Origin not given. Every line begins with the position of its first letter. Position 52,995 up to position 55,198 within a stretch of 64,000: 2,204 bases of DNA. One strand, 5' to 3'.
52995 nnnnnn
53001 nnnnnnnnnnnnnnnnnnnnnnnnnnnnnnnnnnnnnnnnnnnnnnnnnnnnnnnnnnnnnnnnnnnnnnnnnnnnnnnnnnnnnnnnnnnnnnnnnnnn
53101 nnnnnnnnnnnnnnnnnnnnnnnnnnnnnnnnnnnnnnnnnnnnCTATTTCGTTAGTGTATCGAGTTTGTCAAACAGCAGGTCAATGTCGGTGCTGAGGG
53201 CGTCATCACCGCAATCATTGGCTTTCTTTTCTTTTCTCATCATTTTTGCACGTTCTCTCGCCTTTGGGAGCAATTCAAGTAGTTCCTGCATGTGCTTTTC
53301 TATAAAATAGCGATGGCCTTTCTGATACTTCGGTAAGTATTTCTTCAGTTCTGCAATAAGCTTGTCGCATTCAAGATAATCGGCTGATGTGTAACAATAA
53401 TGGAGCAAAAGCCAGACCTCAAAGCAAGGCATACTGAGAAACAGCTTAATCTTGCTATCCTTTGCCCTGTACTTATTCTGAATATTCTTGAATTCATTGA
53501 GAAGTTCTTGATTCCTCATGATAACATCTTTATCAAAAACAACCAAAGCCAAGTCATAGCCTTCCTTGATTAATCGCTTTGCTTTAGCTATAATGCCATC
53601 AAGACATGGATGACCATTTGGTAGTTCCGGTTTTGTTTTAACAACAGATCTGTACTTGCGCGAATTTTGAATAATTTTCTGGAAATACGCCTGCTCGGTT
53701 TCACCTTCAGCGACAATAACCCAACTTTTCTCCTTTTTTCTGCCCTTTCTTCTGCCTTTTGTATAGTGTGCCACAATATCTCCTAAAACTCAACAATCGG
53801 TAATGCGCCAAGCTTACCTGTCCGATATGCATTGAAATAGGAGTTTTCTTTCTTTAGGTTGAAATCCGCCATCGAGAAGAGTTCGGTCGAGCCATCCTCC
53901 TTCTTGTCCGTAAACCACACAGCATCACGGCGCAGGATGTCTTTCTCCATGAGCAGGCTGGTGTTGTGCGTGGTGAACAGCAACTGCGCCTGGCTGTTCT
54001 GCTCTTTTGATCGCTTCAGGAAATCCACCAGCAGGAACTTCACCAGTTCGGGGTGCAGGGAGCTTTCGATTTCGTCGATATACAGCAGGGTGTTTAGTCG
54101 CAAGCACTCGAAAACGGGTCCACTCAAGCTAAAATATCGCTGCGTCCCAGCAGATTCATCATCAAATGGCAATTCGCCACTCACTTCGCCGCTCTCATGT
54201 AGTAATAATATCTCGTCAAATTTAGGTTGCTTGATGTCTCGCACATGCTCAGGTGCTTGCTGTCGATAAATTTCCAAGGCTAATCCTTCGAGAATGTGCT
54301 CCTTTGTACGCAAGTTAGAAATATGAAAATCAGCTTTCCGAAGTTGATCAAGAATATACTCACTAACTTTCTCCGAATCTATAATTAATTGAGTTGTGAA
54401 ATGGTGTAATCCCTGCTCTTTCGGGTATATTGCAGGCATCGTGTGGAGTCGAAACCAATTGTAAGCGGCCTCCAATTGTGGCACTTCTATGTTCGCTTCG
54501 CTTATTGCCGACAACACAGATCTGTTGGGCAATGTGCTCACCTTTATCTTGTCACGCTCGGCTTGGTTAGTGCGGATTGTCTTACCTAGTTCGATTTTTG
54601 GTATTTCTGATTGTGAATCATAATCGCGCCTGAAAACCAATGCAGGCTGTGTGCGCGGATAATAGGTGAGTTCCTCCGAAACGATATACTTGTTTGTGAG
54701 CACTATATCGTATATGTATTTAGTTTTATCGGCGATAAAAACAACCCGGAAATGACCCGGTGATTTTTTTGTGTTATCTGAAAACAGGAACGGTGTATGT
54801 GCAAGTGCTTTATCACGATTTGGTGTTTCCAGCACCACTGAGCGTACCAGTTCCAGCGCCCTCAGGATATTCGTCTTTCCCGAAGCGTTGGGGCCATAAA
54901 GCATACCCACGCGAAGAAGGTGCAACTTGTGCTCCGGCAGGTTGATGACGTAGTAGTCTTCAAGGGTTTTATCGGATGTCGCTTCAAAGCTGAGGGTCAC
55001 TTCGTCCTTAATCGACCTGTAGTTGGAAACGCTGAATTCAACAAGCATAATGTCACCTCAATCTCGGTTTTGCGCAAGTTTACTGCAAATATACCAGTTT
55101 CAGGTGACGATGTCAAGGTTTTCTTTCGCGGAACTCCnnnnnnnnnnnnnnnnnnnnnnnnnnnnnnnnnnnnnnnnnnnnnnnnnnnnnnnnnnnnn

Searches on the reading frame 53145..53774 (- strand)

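Call 64: search_protein_families(library=pfam, proteins=[window:53145-53774:-], max_evalue=0.01)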
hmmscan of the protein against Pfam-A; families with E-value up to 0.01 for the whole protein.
window:53145-53774:- (209 aa): 2 families
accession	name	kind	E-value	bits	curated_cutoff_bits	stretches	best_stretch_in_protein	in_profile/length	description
PF13707.11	RloB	-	4.6e-33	115.5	31.5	1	19-204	2-195/195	RloB-like protein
PF14103.11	DUF4276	-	0.0015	19.2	30.2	1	22-165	1-152/192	Domain of unknown function (DUF4276)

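Call 65: search_protein_families(library=padloc, proteins=[window:53145-53774:-], max_evalue=0.001)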
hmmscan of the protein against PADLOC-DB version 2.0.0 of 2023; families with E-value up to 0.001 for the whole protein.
window:53145-53774:- (209 aa): 1 family
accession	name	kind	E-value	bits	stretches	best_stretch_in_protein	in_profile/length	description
PDLC02337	AbiLii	-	4.6e-22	77.4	1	8-208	22-89/170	AbiLii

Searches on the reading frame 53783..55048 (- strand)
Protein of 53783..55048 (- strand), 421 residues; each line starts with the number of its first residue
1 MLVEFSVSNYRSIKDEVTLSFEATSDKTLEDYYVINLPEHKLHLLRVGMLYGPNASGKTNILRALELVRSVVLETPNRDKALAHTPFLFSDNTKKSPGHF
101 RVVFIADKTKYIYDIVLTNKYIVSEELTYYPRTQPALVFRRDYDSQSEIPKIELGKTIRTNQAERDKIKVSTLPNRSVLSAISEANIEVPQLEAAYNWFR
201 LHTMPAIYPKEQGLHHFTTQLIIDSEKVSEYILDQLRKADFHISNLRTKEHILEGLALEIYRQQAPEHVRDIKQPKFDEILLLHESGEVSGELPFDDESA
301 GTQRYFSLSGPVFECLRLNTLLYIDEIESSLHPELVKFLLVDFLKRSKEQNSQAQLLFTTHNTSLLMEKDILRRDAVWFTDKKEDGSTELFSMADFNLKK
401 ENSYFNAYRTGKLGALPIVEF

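Call 64: search_protein_families(library=pfam, proteins=[window:53783-55048:-], max_evalue=0.01)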
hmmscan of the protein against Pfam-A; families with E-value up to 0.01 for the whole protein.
window:53783-55048:- (421 aa): 4 families
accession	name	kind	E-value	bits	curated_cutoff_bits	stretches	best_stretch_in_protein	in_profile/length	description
PF13304.12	AAA_21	-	1.4e-32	114.4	27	1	49-366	3-303/304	AAA domain, putative AbiEii toxin, Type IV TA system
PF13175.12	AAA_15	-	4.7e-17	63.1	32.1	2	155-364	198-372/374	AAA ATPase domain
PF02463.25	SMC_N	-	2.1e-05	24.5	40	0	47-67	26-46/220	RecF/RecN/SMC N terminal domain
PF13476.12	AAA_23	-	0.00035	21.7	27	1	49-149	23-87/201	AAA domain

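Call 65: search_protein_families(library=padloc, proteins=[window:53783-55048:-], max_evalue=0.001)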
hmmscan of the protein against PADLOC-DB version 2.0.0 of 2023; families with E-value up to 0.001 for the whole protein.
window:53783-55048:- (421 aa): 58 families (the best 25 are shown)
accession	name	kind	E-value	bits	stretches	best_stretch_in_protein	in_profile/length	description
PDLC02335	AbiLi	-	2.9e-80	267.8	1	1-419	49-287/326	AbiLi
PDLC02980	AriA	-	5.7e-33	113.2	1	49-366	3-303/304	-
PDLC04426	PDC-M12A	-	3.9e-20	70.5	2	1-231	1-221/369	-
PDLC02979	AriA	-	7.5e-19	66.7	2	156-364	197-371/373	-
PDLC04176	HEC-01A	-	1.7e-14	52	1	49-402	27-353/371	-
PDLC04177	HEC-01A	-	5.1e-14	50.1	1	40-413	21-382/393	-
PDLC04178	HEC-01A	-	1.2e-13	48.9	2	41-77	24-60/399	-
PDLC04389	PDC-M07A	-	2e-12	44.9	1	319-415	326-416/443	-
PDLC04392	PDC-M07A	-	2.1e-12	44.8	1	263-416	250-397/432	-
PDLC04391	PDC-M07A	-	3.2e-12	44.2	1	41-397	17-381/412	-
PDLC04180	HEC-01A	-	3.4e-11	41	1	298-392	255-347/382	-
PDLC04182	HEC-01A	-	4.1e-11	40.5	1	298-396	286-378/406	-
PDLC04183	HEC-01A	-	6.7e-11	39.9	1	280-390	268-369/402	-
PDLC02336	AbiLi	-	1e-10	39.8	1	45-367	22-294/340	AbiLi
PDLC04570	PDC-M31A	-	1.3e-10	39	1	320-417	291-393/395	-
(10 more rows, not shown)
